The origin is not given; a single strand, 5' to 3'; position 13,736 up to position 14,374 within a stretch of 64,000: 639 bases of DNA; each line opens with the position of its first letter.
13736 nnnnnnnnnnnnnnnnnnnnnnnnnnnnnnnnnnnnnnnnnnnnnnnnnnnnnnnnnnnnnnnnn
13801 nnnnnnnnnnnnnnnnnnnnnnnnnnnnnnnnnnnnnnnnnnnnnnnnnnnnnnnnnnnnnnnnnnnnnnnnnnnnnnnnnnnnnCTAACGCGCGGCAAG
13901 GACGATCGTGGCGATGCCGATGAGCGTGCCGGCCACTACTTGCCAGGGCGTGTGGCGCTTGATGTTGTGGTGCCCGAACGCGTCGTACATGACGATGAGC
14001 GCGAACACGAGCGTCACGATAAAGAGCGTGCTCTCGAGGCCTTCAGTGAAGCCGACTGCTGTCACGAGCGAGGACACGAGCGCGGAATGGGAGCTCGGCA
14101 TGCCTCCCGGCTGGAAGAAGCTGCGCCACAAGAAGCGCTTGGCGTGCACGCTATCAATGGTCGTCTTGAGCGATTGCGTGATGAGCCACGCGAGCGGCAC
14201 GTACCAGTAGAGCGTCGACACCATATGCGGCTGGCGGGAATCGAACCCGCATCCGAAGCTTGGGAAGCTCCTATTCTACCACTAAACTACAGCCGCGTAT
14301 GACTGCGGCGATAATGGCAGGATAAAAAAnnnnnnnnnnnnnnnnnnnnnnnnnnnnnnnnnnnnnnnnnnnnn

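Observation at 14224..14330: A tRNA-Gly 3' end abuts a start codon, so RNase Z cleavage would generate a leaderless mRNA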

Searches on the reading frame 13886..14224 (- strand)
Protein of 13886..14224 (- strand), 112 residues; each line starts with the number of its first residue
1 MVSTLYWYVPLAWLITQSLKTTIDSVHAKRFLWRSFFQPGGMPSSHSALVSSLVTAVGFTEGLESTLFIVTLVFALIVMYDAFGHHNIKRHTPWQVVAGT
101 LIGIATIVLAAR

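Call 4: search_protein_families(library=pfam, proteins=[window:13886-14224:-], max_evalue=0.01)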
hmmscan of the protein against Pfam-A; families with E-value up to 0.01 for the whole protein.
window:13886-14224:- (112 aa): 2 families
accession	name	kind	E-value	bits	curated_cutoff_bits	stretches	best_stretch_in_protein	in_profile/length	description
PF02681.20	DUF212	-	2.2e-29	102.7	26.5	1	9-84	9-84/126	Divergent PAP2 family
PF01569.27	PAP2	-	2e-05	24.8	27.2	1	35-110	47-121/130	PAP2 superfamily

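Call 7: find_encoding_contigs(protein=window:13886-14224:-, flank=3000, max_places=10)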
Protein window:13886-14224:- (112 aa): 5 contigs read that carry it; 5 places shown.
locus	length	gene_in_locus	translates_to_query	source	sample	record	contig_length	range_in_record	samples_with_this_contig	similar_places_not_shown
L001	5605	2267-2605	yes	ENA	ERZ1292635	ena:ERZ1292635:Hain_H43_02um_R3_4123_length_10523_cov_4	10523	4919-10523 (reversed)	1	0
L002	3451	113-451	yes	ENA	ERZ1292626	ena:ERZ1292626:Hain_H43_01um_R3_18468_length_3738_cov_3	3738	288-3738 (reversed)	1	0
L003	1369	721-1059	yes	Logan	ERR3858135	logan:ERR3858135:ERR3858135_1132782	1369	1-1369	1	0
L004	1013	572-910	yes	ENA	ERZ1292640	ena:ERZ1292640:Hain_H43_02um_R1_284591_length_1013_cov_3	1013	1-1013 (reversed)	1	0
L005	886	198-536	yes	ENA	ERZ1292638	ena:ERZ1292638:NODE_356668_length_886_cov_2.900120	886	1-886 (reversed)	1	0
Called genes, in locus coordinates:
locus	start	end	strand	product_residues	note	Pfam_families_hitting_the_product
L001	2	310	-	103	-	?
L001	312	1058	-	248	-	PF02163:Peptidase_M50 (faint)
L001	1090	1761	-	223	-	PF01963:TraB_PrgY_gumN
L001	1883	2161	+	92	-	-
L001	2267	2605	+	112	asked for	PF02681:DUF212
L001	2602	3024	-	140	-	-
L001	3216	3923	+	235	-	-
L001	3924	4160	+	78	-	-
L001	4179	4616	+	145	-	-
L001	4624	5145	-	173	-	PF00881:Nitroreductase, PF14512:TM1586_NiRdase (faint)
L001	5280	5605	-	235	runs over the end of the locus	PF00483:NTP_transferase, PF12804:NTP_transf_3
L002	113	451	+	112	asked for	PF02681:DUF212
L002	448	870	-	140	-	-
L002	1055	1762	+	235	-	-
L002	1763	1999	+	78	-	-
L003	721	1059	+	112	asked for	PF02681:DUF212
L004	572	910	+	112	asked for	PF02681:DUF212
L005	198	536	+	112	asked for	PF02681:DUF212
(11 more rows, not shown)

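Call 8: find_homologous_proteins(query=window:13886-14224:-)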
Query window:13886-14224:- (112 aa): 542 proteins with E <= 0.001 among 550 candidates; the best 120 are listed.
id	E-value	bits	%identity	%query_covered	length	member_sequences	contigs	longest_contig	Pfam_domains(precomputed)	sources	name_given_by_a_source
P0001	2.9e-51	190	100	80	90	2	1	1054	PF01569.28,PF02681.21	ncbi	ncbi:MAG: divergent PAP2 family protein, partial [Nanoarchaeota archaeon]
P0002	5.1e-33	131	54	96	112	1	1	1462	PF02681.21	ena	-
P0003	1.2e-31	127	58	99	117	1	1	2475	PF02681.21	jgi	jgi:acid phosphatase family membrane protein YuiD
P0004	4.0e-21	93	47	83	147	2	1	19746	PF02681.21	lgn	-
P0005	1.4e-20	91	47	83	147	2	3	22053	PF02681.21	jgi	-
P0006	2.1e-20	91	45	88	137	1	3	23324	PF02681.21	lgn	-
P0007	1.1e-18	85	40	85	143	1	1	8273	PF02681.21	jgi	jgi:acid phosphatase family membrane protein YuiD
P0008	1.2e-18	85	42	88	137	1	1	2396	PF02681.21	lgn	-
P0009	5.4e-18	83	38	93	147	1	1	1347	PF02681.21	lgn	-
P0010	6.2e-18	83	46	83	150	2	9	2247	PF02681.21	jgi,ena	-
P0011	7.0e-18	83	41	93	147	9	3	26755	PF02681.21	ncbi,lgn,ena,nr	ncbi:MAG TPA: acid phosphatase [Firmicutes bacterium]|nr:acid phosphatase [Bacillota bacterium]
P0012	1.1e-17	82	39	83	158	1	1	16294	PF02681.21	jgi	jgi:acid phosphatase family membrane protein YuiD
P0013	1.1e-17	82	39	92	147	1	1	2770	PF02681.21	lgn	-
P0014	1.2e-17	82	42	82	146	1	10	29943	PF02681.21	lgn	-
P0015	1.2e-17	82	39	91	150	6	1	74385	PF02681.21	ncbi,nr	ncbi:MAG: divergent PAP2 family protein [Firmicutes bacterium]|nr:divergent PAP2 family protein [Bac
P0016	1.4e-17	82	40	84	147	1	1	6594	PF02681.21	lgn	-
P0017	1.6e-17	82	39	90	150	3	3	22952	PF02681.21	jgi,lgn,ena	-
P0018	1.7e-17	81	42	90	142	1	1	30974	PF02681.21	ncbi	-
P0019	1.7e-17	81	42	84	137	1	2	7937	PF02681.21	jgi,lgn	-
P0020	1.8e-17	81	42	84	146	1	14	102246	PF02681.21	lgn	-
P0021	2.6e-17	81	44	85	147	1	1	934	PF02681.21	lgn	-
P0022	2.8e-17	81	38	92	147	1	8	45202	PF02681.21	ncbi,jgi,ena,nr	ncbi:MAG: divergent PAP2 family protein [Clostridiales bacterium]|nr:divergent PAP2 family protein [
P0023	3.0e-17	81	48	85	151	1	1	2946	PF02681.21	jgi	jgi:acid phosphatase family membrane protein YuiD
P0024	3.0e-17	81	39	91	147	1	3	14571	PF02681.21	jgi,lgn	-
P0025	3.3e-17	81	39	92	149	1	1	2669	PF02681.21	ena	-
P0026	3.5e-17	80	39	92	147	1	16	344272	PF02681.21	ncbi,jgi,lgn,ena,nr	ncbi:MAG: divergent PAP2 family protein [Clostridiales bacterium]|jgi:acid phosphatase family membra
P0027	3.5e-17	80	45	83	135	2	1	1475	PF02681.21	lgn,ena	-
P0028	3.5e-17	80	38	92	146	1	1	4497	PF02681.21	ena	-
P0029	3.6e-17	80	39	90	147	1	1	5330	PF02681.21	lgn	-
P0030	3.9e-17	80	38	92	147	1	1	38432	PF02681.21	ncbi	-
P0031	4.8e-17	80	38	92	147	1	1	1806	PF02681.21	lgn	-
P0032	6.7e-17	80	43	88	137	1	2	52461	PF02681.21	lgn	-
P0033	7.0e-17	79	38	92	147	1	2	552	PF02681.21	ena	-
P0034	7.0e-17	79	39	91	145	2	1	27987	PF02681.21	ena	-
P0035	7.3e-17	79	42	88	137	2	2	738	PF02681.21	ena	-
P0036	8.3e-17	79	37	92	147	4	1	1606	PF02681.21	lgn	-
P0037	9.5e-17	79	37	92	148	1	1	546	PF02681.21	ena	-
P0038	1.0e-16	79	37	91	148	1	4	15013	PF02681.21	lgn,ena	-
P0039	1.1e-16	79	38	98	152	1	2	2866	PF02681.21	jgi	jgi:hypothetical protein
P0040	1.2e-16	79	37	93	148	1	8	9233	PF02681.21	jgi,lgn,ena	-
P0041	1.3e-16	79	37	92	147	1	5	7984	PF02681.21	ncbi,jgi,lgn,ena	jgi:acid phosphatase family membrane protein YuiD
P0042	1.4e-16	78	36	91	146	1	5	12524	PF02681.21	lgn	-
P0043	1.5e-16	78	37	90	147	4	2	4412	PF02681.21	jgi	jgi:acid phosphatase family membrane protein YuiD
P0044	1.5e-16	78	35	96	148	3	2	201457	PF02681.21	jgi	jgi:acid phosphatase family membrane protein YuiD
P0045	1.6e-16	78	40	86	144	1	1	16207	PF02681.21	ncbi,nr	ncbi:MAG: divergent PAP2 family protein [Chloroflexi bacterium]|nr:divergent PAP2 family protein [Ch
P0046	1.6e-16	78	54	66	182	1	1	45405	PF02681.21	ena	-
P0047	1.7e-16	78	36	92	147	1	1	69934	PF02681.21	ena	-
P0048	1.7e-16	78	38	92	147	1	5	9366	PF02681.21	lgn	-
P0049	1.7e-16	78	48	83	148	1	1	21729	PF02681.21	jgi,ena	-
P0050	1.8e-16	78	36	92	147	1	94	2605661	PF02681.21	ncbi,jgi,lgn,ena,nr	ncbi:MAG: divergent PAP2 family protein [Caldicoprobacterales bacterium]|jgi:acid phosphatase family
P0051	1.8e-16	78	54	66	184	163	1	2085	PF02681.21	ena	-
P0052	2.6e-16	78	37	96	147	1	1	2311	PF02681.21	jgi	-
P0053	2.8e-16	78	40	92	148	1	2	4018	PF02681.21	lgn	-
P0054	3.0e-16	77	38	92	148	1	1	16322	PF02681.21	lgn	-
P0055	3.1e-16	77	40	82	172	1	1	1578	PF02681.21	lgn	-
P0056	3.1e-16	77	50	73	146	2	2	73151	PF02681.21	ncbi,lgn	ncbi:MAG: divergent PAP2 family protein [candidate division WOR-3 bacterium]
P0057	3.4e-16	77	46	85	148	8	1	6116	PF02681.21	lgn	-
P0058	3.6e-16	77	37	96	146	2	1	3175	PF02681.21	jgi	-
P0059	3.7e-16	77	37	92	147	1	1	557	PF02681.21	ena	-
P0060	4.0e-16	77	41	89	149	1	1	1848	PF02681.21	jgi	-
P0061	4.0e-16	77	38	92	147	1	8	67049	PF02681.21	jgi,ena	-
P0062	4.0e-16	77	38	93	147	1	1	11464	PF02681.21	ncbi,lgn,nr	ncbi:MAG TPA: divergent PAP2 family protein [Clostridia bacterium]|nr:divergent PAP2 family protein 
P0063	4.2e-16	77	40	85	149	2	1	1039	PF02681.21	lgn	-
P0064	4.3e-16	77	37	84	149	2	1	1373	PF02681.21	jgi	jgi:hypothetical protein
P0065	4.5e-16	77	38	96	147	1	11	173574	PF02681.21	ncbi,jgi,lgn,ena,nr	ncbi:MAG: divergent PAP2 family protein [Clostridiales bacterium]|jgi:acid phosphatase family membra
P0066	4.7e-16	77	38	90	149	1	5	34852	PF02681.21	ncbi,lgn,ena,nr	ncbi:MAG: divergent PAP2 family protein [Clostridiales bacterium]|nr:divergent PAP2 family protein [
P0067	4.8e-16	77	38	90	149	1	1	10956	PF02681.21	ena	-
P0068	4.9e-16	77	37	90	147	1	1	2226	PF02681.21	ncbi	-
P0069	5.0e-16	77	37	90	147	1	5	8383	PF02681.21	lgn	-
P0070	5.0e-16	77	37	96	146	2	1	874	PF02681.21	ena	-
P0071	5.1e-16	77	40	84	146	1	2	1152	PF02681.21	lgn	-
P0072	5.4e-16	77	36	83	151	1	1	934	PF02681.21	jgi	jgi:hypothetical protein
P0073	6.8e-16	76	38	90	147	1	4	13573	PF02681.21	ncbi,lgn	-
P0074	7.4e-16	76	40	86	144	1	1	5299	PF02681.21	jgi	jgi:acid phosphatase family membrane protein YuiD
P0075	9.0e-16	76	37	92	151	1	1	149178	PF02681.21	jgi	-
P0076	9.2e-16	76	41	88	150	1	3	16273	PF02681.21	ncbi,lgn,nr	ncbi:MAG: divergent PAP2 family protein [Firmicutes bacterium]|nr:divergent PAP2 family protein [Bac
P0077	9.3e-16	76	36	97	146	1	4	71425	PF02681.21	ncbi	-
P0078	9.9e-16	76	50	77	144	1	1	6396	PF02681.21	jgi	jgi:hypothetical protein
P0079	1.1e-15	76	40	84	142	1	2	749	PF02681.21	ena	-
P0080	1.2e-15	76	37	96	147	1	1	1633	PF02681.21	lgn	-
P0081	1.2e-15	75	39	83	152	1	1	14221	PF02681.21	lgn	-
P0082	1.4e-15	75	53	65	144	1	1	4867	PF02681.21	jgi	jgi:acid phosphatase family membrane protein YuiD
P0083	1.5e-15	75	35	96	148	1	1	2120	PF02681.21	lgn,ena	-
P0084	1.5e-15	75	37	96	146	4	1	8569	PF02681.21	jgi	jgi:acid phosphatase family membrane protein YuiD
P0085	1.6e-15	75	38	83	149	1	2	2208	PF02681.21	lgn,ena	-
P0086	1.6e-15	75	46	75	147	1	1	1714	PF02681.21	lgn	-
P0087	1.7e-15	75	49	76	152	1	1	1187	PF02681.21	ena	-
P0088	2.1e-15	75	42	84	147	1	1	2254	PF02681.21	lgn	-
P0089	2.2e-15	75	45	85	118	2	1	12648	PF02681.21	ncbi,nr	ncbi:MAG: divergent PAP2 family protein, partial [Ruminococcaceae bacterium]|nr:divergent PAP2 famil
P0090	2.3e-15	75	53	66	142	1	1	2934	PF02681.21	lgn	-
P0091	2.8e-15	74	53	66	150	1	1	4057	PF02681.21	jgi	jgi:acid phosphatase family membrane protein YuiD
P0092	2.8e-15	74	53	66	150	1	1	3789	PF02681.21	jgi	-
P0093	3.1e-15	74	48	75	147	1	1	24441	PF02681.21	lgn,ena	-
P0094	5.2e-15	73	40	88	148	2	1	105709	PF02681.21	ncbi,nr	ncbi:MAG: divergent PAP2 family protein [Firmicutes bacterium]|nr:divergent PAP2 family protein [Bac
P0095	5.4e-15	73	37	90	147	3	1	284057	PF02681.21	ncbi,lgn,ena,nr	ncbi:MAG: divergent PAP2 family protein [Clostridiales bacterium]|nr:divergent PAP2 family protein [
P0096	5.5e-15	73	38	84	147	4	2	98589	PF02681.21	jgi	jgi:acid phosphatase family membrane protein YuiD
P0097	6.5e-15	73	36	98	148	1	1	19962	PF02681.21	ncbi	-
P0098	6.9e-15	73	41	92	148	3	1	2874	PF02681.21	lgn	-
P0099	7.2e-15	73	50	73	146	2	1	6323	PF02681.21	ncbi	ncbi:MAG: divergent PAP2 family protein [candidate division WOR-3 bacterium]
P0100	7.2e-15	73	38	88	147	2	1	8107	PF02681.21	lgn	-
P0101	7.8e-15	73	40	85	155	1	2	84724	PF02681.21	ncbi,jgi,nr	ncbi:MAG: divergent PAP2 family protein [Firmicutes bacterium]|nr:divergent PAP2 family protein [Bac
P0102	8.1e-15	73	47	76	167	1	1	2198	PF02681.21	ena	-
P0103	8.2e-15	73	47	76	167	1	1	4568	PF02681.21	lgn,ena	-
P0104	8.3e-15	73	38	90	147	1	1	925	PF02681.21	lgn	-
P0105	8.9e-15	73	48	75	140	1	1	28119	PF02681.21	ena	-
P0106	1.1e-14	72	49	75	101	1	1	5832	PF02681.21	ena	-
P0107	1.1e-14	72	37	83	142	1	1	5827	PF01569.28,PF02681.21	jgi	-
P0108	1.1e-14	72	40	84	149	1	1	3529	PF02681.21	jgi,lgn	jgi:acid phosphatase family membrane protein YuiD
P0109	1.1e-14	72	46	76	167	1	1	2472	PF02681.21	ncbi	-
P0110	1.1e-14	72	46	76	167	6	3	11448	PF02681.21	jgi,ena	-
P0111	1.1e-14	72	38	88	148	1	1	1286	PF02681.21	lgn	-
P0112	1.3e-14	72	35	95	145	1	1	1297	PF02681.21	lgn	-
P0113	1.3e-14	72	40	84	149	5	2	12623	PF02681.21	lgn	-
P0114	1.7e-14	72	38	84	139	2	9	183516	PF02681.21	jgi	-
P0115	1.8e-14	72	51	66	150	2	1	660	PF02681.21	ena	-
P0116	1.9e-14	72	38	83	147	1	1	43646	PF02681.21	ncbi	-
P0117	2.0e-14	72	49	75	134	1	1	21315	PF02681.21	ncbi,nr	ncbi:MAG TPA: divergent PAP2 family protein, partial [Clostridia bacterium]|nr:divergent PAP2 family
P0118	2.0e-14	72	38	92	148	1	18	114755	PF02681.21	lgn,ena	-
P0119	2.2e-14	71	38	84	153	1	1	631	PF02681.21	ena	-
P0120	2.3e-14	71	39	88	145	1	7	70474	PF02681.21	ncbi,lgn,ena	-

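Call 9: find_encoding_contigs(protein=P0002, flank=3000, max_places=5)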
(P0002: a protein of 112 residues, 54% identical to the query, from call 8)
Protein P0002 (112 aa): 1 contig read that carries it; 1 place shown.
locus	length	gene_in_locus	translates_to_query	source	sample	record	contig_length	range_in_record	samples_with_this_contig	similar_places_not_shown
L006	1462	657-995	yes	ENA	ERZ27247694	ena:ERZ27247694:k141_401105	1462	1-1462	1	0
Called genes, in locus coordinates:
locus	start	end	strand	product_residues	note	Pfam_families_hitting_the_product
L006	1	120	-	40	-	?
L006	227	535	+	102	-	PF05239:PRC (weak)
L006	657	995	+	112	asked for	PF02681:DUF212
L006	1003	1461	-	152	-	?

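Call 10: find_encoding_contigs(protein=P0003, flank=3000, max_places=5)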
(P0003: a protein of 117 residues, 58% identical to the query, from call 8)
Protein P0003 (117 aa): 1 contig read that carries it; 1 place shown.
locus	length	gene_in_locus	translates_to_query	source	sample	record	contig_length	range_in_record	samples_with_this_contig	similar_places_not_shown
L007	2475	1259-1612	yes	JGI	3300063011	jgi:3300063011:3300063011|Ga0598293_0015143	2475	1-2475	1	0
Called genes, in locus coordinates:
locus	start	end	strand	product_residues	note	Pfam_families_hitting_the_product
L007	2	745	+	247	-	PF12710:HAD, PF05822:UMPH-1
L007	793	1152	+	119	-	-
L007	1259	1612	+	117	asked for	PF02681:DUF212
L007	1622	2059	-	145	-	-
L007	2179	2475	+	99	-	?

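Call 18: find_related_loci(query=A2, collection=metagenome_contigs, flank=3000)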
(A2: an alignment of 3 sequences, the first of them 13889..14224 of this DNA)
Query A2 (112 aa) in metagenome_contigs; peptide patterns used: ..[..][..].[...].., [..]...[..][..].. (x = any residue, [..] = any of these).
118 stretches matched a pattern; 5 encode a relative of the query (tblastn E <= 1e-3); 5 distinct loci.
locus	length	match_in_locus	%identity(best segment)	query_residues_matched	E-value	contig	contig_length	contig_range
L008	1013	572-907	100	1-112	1e-78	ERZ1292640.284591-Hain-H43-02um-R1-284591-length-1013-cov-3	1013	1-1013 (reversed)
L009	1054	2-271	100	23-112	1e-61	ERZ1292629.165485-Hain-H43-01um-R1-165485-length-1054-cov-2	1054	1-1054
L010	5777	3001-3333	51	1-111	3e-30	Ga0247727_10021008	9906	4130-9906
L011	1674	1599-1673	100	1-25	1e-12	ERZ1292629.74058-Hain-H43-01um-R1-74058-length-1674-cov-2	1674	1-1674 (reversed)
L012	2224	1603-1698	38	2-33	1e-6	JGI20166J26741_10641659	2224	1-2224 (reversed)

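Call 19: find_related_loci(query=A2, collection=genome_contigs, flank=3000)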
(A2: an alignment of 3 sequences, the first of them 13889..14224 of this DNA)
Query A2 (112 aa) in genome_contigs; peptide patterns used: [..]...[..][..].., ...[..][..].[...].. (x = any residue, [..] = any of these).
16 stretches matched a pattern, but none encodes a relative of the query by tblastn (E <= 1e-3).

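Call 36: find_encoding_contigs(protein=P0006, flank=2500, max_places=2)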
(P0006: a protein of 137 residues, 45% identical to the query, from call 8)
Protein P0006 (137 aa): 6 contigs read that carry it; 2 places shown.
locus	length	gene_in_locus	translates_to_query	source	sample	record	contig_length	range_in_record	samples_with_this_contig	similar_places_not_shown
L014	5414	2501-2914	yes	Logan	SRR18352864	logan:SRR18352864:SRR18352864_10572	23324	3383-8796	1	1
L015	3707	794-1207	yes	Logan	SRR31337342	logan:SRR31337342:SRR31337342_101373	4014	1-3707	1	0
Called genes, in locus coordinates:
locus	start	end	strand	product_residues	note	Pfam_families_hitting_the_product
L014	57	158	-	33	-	-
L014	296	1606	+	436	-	PF05673:DUF815, PF13191:AAA_16 (weak)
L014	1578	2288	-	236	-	-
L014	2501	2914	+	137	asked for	PF02681:DUF212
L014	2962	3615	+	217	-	PF24675:NpmA, PF02390:Methyltransf_4, PF13847:Methyltransf_31 (weak)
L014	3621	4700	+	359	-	PF10776:DUF2600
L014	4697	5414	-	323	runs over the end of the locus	PF00348:polyprenyl_synt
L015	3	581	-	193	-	?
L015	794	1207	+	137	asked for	PF02681:DUF212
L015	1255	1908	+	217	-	PF24675:NpmA, PF02390:Methyltransf_4, PF13847:Methyltransf_31 (weak)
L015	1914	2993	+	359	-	PF10776:DUF2600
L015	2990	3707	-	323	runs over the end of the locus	PF00348:polyprenyl_synt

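Call 37: find_encoding_contigs(protein=P0004, flank=2500, max_places=2)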
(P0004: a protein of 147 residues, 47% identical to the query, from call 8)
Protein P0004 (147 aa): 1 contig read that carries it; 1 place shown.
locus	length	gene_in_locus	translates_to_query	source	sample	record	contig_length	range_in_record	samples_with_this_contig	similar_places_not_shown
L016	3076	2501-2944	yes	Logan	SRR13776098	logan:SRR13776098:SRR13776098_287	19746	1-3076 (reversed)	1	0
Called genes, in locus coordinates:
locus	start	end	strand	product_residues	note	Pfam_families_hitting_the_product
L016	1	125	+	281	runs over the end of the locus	PF00763:THF_DHG_CYH, PF02882:THF_DHG_CYH_C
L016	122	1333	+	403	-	PF13742:tRNA_anti_2, PF01336:tRNA_anti-codon, PF02601:Exonuc_VII_L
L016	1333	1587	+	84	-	PF02609:Exonuc_VII_S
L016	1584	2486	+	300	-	PF00348:polyprenyl_synt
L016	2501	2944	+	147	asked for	PF02681:DUF212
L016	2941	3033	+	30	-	-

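Call 38: find_encoding_contigs(protein=P0007, flank=2500, max_places=2)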
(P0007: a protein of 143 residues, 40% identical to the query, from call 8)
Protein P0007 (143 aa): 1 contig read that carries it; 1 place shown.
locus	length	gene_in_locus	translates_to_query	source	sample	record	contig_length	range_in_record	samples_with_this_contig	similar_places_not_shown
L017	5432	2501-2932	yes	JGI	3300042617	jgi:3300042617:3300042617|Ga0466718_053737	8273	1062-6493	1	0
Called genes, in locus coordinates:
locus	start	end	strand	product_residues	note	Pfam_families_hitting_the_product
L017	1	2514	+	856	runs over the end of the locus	PF00521:DNA_topoisoIV, PF03989:DNA_gyraseA_C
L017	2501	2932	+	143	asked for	PF02681:DUF212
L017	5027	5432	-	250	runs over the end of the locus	-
